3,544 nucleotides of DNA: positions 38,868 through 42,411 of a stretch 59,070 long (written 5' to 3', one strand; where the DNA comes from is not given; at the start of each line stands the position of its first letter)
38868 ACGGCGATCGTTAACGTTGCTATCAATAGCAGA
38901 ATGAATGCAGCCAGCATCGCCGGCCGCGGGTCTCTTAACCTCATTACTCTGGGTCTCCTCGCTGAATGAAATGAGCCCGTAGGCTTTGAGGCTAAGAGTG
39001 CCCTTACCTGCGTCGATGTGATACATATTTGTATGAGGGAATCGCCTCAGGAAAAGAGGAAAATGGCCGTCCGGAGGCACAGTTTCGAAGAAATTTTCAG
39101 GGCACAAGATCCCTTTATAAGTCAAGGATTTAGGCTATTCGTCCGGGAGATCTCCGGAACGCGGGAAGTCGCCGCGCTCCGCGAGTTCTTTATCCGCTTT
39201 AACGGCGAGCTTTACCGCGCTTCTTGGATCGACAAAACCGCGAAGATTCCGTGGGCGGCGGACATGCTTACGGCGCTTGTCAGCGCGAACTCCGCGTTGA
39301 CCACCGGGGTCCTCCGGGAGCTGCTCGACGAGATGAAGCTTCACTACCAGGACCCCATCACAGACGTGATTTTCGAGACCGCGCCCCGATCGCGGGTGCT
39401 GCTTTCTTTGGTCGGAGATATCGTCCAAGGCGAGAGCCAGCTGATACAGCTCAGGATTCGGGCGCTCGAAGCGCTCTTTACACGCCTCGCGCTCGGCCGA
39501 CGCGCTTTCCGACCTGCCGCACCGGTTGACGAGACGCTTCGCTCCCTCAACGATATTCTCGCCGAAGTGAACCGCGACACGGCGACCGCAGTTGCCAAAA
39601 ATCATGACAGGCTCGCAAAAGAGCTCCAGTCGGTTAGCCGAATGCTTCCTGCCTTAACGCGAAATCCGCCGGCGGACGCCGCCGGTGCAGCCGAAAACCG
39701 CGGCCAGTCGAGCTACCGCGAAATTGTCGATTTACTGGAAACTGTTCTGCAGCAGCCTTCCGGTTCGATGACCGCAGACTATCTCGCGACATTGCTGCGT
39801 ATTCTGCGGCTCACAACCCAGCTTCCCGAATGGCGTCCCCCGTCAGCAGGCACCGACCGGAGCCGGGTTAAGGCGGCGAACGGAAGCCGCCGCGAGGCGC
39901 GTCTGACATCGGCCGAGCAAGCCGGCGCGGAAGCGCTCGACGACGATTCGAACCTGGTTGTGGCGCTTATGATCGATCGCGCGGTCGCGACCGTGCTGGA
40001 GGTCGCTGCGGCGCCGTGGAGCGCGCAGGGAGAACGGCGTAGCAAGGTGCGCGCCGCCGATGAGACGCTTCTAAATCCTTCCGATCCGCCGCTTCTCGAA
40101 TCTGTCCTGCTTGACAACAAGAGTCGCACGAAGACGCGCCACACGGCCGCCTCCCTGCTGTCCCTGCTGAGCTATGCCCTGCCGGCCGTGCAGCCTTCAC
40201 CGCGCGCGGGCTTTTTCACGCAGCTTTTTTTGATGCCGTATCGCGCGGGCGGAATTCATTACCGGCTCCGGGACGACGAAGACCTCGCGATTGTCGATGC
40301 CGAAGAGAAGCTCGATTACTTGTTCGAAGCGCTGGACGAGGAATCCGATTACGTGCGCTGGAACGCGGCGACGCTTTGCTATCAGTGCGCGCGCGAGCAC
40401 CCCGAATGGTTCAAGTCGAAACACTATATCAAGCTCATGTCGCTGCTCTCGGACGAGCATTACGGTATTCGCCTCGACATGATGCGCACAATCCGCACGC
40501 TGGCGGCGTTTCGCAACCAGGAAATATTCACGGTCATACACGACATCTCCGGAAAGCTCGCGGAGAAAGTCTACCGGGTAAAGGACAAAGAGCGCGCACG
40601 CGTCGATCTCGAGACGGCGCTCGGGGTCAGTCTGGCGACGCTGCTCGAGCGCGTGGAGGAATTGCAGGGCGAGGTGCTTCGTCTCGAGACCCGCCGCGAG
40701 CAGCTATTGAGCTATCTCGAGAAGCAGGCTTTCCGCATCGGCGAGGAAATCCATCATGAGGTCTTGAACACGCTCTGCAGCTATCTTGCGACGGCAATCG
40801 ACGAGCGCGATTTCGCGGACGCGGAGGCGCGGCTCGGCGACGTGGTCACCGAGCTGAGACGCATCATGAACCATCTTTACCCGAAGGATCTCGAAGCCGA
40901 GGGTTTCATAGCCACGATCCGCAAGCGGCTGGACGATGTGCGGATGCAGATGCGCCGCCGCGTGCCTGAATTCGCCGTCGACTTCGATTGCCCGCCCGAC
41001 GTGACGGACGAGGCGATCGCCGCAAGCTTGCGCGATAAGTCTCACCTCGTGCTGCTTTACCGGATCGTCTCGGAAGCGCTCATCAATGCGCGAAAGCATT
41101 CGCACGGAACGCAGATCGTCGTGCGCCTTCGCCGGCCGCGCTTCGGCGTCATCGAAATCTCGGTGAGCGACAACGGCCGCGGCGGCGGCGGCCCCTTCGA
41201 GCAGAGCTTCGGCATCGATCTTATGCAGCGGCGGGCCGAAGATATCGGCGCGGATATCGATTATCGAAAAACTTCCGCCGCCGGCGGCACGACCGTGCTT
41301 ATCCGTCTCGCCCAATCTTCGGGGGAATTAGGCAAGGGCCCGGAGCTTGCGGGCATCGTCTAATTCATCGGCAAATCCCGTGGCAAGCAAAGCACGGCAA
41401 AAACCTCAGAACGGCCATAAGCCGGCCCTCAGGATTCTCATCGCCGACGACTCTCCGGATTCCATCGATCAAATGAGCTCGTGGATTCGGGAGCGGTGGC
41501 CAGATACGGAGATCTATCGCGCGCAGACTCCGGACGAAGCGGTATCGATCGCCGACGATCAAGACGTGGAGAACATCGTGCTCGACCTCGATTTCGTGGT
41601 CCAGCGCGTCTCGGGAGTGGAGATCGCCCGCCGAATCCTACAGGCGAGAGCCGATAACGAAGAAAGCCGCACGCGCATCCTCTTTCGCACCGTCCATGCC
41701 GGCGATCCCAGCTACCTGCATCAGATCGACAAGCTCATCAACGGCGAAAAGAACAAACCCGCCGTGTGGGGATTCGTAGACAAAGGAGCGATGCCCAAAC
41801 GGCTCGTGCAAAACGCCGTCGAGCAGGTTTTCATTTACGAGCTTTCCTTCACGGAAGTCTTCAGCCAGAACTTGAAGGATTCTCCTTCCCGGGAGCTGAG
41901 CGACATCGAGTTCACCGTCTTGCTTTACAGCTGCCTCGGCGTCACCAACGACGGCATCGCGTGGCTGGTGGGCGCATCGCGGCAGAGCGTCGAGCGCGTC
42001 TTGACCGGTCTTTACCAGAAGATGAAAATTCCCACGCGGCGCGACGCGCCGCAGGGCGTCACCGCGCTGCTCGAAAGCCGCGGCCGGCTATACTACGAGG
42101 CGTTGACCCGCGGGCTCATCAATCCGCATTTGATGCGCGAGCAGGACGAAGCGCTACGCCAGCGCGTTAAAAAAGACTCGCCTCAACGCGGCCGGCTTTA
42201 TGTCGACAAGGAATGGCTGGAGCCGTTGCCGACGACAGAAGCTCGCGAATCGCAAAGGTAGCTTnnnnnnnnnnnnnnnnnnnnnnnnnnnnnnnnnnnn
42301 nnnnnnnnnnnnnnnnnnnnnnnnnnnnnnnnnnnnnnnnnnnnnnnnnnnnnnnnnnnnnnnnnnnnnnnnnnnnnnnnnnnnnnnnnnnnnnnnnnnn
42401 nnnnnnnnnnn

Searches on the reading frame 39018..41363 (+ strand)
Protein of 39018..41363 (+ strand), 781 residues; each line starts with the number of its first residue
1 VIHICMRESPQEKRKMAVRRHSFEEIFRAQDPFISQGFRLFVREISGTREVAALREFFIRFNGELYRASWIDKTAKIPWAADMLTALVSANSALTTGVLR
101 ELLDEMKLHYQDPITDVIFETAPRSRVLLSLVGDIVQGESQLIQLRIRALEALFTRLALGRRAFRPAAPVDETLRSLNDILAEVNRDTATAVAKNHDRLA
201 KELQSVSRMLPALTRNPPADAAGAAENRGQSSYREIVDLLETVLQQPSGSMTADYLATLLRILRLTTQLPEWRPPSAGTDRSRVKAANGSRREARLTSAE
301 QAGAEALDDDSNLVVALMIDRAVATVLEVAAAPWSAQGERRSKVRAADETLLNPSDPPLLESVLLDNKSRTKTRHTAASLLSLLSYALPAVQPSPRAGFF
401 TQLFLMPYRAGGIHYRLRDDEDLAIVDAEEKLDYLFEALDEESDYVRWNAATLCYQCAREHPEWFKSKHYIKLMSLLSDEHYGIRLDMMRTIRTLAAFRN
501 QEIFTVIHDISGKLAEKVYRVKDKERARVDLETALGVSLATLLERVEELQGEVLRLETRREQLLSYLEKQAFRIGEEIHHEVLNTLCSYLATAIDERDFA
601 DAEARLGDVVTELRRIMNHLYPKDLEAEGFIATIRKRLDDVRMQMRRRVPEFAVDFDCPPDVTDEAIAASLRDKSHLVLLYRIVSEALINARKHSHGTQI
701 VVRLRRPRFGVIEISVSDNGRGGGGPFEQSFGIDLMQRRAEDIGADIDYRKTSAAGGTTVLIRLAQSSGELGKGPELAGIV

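Call 7: search_protein_families(library=pfam, proteins=[window:39018-41363:+], max_evalue=0.001)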
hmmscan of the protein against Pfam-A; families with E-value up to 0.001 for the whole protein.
window:39018-41363:+ (781 aa): 1 family
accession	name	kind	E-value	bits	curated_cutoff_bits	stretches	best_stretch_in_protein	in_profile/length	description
PF02518.31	HATPase_c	-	2.1e-09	38.2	26.4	1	679-765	5-108/111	Histidine kinase-, DNA gyrase B-, and HSP90-like ATPase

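Call 38: search_protein_families(library=ncbifam, proteins=[window:39018-41363:+], max_evalue=0.00001)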
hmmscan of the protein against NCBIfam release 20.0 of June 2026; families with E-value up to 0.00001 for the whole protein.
window:39018-41363:+ (781 aa): 4 families
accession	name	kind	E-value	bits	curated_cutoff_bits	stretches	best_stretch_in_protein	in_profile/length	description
NF008184.0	PRK10935.1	equivalog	5e-13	48.5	553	1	646-768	439-561/565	nitrate/nitrite two-component system sensor histidine kinase NarQ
NF007896.0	PRK10600.1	equivalog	1.6e-10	40.3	578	1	574-765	394-584/598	nitrate/nitrite two-component system sensor histidine kinase NarX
NF052443.1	SensHisKinMctS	equivalog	1.9e-09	36.4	700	1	604-768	296-450/457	two-component system sensor histidine kinase MctS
NF008649.0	PRK11644.1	equivalog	5.4e-09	35.3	408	1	609-766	353-496/499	signal transduction histidine-protein kinase/phosphatase UhpB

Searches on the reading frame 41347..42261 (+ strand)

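Call 7: search_protein_families(library=pfam, proteins=[window:41347-42261:+], max_evalue=0.001)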
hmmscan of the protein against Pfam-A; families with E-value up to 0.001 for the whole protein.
window:41347-42261:+ (304 aa): 1 family
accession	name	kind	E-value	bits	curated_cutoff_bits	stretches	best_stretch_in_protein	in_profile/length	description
PF00072.30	Response_reg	-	1.1e-06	29.2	30.2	1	30-127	1-89/111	Response regulator receiver domain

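Call 38: search_protein_families(library=ncbifam, proteins=[window:41347-42261:+], max_evalue=0.00001)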
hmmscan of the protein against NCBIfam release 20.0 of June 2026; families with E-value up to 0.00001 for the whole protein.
window:41347-42261:+ (304 aa): 0 families
